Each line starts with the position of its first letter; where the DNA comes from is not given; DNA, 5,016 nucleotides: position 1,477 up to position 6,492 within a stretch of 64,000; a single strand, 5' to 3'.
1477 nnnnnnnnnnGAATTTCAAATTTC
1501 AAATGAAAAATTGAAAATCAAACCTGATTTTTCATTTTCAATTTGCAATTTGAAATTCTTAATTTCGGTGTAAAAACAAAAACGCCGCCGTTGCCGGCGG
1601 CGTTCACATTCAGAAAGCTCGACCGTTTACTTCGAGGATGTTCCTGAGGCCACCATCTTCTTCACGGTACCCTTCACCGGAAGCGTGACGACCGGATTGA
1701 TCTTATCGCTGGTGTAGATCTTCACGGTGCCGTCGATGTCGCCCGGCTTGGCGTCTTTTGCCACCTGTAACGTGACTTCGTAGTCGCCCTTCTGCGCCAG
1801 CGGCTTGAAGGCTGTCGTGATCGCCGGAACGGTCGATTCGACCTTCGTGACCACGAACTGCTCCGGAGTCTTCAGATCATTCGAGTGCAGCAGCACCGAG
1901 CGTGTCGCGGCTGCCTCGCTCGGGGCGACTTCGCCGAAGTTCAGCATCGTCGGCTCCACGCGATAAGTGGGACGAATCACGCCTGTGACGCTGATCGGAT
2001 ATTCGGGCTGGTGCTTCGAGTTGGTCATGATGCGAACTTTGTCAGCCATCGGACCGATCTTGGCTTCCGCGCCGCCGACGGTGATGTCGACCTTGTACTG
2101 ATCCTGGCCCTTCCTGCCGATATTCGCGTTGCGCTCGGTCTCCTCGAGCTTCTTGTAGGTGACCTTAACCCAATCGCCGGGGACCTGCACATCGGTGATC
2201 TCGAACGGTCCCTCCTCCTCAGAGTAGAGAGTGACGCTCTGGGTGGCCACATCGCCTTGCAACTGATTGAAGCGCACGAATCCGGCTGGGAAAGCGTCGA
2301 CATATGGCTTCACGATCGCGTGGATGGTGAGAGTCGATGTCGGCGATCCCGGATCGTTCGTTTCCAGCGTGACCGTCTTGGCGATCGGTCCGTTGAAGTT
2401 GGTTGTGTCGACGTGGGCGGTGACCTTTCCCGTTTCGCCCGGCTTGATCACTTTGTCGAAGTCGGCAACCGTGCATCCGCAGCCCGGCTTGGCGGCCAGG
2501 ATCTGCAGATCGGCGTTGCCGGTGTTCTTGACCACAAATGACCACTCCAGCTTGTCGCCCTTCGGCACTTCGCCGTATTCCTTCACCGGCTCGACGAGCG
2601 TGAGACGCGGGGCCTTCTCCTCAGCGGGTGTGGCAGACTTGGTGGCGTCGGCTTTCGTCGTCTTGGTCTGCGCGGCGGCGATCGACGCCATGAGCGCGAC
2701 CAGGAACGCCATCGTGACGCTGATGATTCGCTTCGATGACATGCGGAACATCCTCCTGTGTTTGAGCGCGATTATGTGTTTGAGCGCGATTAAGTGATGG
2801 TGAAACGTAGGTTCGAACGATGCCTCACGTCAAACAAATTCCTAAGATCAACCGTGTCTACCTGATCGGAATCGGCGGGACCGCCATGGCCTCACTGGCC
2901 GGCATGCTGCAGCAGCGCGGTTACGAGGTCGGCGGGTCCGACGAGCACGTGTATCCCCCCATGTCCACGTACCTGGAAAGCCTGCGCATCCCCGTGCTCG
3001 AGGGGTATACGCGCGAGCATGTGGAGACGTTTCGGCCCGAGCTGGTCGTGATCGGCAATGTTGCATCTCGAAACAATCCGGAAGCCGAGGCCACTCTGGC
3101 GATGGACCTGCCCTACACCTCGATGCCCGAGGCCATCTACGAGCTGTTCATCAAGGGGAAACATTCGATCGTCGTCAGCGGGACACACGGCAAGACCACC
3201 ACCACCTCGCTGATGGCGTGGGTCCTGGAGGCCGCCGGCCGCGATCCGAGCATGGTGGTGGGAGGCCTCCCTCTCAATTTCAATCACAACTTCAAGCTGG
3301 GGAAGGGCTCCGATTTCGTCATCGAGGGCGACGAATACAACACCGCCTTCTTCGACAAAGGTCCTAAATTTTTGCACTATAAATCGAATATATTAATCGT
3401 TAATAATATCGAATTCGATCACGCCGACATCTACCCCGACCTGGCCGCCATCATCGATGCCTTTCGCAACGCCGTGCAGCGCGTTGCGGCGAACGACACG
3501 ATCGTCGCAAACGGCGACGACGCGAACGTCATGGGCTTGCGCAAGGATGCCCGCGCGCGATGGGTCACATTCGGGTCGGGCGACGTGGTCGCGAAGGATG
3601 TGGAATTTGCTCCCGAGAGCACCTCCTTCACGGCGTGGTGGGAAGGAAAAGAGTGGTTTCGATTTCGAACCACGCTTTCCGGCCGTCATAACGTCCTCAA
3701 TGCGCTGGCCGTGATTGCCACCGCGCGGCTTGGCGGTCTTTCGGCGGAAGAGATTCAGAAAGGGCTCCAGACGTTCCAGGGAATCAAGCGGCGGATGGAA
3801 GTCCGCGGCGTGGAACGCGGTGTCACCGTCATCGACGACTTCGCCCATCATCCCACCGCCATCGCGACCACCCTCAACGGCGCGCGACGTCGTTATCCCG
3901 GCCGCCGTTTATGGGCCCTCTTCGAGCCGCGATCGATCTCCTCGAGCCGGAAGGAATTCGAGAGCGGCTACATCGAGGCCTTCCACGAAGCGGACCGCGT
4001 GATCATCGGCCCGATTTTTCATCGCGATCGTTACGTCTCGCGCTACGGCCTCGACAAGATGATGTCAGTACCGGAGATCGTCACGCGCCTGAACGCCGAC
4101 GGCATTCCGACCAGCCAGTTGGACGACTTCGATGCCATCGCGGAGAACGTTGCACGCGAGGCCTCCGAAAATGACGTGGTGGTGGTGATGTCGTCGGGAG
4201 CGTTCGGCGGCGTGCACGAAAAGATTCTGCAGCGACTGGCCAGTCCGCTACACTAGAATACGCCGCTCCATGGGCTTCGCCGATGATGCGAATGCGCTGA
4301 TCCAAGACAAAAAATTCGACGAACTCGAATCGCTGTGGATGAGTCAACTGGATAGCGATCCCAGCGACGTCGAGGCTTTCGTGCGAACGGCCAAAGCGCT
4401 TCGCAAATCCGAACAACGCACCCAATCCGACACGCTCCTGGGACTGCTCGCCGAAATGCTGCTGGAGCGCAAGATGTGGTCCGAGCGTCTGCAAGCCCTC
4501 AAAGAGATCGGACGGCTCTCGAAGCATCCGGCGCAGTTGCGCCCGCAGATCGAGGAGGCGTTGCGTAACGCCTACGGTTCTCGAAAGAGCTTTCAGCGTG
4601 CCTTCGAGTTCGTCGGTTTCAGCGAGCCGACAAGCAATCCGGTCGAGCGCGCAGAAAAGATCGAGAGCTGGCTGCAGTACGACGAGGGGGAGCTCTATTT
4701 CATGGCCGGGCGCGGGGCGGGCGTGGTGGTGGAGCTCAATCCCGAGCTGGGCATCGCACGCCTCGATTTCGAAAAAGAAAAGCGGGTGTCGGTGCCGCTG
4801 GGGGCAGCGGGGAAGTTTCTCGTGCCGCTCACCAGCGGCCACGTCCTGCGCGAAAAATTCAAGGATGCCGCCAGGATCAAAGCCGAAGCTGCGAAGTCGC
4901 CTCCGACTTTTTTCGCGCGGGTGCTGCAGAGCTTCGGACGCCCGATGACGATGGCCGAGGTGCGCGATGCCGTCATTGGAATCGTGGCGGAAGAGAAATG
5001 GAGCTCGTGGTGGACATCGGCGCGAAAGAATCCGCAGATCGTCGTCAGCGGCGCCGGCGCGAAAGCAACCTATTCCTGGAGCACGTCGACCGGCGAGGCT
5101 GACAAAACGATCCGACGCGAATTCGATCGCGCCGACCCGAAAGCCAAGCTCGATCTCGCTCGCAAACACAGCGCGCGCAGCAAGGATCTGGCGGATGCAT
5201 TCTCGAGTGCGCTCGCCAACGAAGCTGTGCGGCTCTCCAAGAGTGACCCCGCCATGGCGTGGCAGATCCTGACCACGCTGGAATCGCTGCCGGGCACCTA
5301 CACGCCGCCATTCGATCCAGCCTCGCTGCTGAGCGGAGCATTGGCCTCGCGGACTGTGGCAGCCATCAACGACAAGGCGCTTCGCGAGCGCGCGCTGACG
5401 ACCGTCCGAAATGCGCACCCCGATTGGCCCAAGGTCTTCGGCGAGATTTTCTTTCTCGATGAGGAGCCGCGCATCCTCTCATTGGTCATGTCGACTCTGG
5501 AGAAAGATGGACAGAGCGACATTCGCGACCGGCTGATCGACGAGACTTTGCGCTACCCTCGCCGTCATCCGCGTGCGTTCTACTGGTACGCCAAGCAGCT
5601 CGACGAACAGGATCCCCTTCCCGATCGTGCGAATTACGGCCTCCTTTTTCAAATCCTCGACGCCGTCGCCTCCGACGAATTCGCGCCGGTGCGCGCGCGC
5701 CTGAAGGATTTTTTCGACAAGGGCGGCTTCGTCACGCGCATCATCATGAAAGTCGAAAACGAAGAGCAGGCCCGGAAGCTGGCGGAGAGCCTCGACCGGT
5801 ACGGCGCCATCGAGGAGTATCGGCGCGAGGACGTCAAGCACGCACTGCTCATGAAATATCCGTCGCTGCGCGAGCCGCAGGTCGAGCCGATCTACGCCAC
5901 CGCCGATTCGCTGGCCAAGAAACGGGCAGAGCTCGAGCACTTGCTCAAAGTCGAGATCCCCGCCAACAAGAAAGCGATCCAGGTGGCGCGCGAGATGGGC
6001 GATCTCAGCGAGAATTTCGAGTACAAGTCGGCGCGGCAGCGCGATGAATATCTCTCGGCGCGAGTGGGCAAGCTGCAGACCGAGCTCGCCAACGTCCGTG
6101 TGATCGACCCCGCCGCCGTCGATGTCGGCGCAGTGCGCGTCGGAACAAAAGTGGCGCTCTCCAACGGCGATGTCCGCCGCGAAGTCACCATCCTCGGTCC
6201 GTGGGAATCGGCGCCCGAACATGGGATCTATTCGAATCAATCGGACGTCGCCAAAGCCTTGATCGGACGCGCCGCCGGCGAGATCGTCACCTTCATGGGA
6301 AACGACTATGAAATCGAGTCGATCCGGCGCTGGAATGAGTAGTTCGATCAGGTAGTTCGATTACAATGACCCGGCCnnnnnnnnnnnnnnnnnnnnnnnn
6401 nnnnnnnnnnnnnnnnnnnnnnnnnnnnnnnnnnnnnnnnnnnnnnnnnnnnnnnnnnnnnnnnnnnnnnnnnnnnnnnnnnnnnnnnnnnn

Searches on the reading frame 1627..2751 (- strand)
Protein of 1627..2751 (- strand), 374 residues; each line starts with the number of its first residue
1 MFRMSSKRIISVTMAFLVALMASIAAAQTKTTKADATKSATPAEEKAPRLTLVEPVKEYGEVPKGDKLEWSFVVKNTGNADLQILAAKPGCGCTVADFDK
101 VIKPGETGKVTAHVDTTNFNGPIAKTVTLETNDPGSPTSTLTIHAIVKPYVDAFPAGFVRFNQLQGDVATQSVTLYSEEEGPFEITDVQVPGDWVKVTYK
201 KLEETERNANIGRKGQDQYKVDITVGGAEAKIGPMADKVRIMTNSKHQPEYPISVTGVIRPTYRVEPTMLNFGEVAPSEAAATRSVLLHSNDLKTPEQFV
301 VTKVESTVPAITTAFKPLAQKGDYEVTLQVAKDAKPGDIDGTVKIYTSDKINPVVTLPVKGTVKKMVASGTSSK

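Call 83: search_protein_families(library=pfam, proteins=[window:1627-2751:-], max_evalue=0.00001)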
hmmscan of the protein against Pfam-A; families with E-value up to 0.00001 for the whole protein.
window:1627-2751:- (374 aa): 2 families
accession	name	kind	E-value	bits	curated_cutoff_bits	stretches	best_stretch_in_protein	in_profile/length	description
PF07610.17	DUF1573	-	3.4e-24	85.2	26.1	1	54-146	5-97/98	Protein of unknown function (DUF1573)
PF22544.2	HYDIN_VesB_CFA65-like_Ig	-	2.2e-14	53.9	25.5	1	49-145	2-99/100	HYDIN/CFA65/VesB-like, Ig-like domain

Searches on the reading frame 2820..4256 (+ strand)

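Call 83: search_protein_families(library=pfam, proteins=[window:2820-4256:+], max_evalue=0.00001)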
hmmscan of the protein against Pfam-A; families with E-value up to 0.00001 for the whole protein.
window:2820-4256:+ (478 aa): 3 families
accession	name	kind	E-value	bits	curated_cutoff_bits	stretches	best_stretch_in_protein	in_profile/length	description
PF08245.18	Mur_ligase_M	-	2e-22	80.6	24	1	119-302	1-200/200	Mur ligase middle domain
PF02875.26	Mur_ligase_C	-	8.6e-18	65.8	28.4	1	324-460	1-127/127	Mur ligase, glutamate ligase domain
PF01225.30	Mur_ligase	-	3.3e-14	53.5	21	1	13-109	2-90/95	Mur ligase family, catalytic domain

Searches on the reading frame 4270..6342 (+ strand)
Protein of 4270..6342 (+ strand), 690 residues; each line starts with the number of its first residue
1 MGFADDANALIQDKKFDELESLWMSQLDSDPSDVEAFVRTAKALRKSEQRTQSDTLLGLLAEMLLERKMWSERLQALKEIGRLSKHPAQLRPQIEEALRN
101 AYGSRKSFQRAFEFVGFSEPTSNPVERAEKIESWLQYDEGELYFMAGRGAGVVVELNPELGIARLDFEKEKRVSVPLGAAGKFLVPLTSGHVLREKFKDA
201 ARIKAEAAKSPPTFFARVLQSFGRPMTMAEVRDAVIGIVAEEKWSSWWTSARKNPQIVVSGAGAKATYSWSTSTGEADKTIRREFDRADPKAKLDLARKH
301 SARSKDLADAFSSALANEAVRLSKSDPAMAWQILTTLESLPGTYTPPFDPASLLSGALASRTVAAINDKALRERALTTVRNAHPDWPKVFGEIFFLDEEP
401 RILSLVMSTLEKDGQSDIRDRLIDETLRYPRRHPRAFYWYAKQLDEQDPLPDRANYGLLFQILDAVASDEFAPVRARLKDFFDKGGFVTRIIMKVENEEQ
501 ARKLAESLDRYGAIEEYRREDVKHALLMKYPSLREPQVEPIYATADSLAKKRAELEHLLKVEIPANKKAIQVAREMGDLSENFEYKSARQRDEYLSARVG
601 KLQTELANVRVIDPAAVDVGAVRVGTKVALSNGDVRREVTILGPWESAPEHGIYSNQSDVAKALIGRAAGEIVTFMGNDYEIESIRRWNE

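Call 83: search_protein_families(library=pfam, proteins=[window:4270-6342:+], max_evalue=0.00001)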
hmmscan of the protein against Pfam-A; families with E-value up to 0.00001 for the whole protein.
window:4270-6342:+ (690 aa): 2 families
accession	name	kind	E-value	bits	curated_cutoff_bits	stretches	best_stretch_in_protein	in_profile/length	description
PF03449.20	GreA_GreB_N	-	7.3e-19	68.2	24.5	1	541-611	1-71/71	Transcription elongation factor, N-terminal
PF01272.25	GreA_GreB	-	1.2e-11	44.9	26.9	1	620-682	4-72/77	Transcription elongation factor, GreA/GreB, C-term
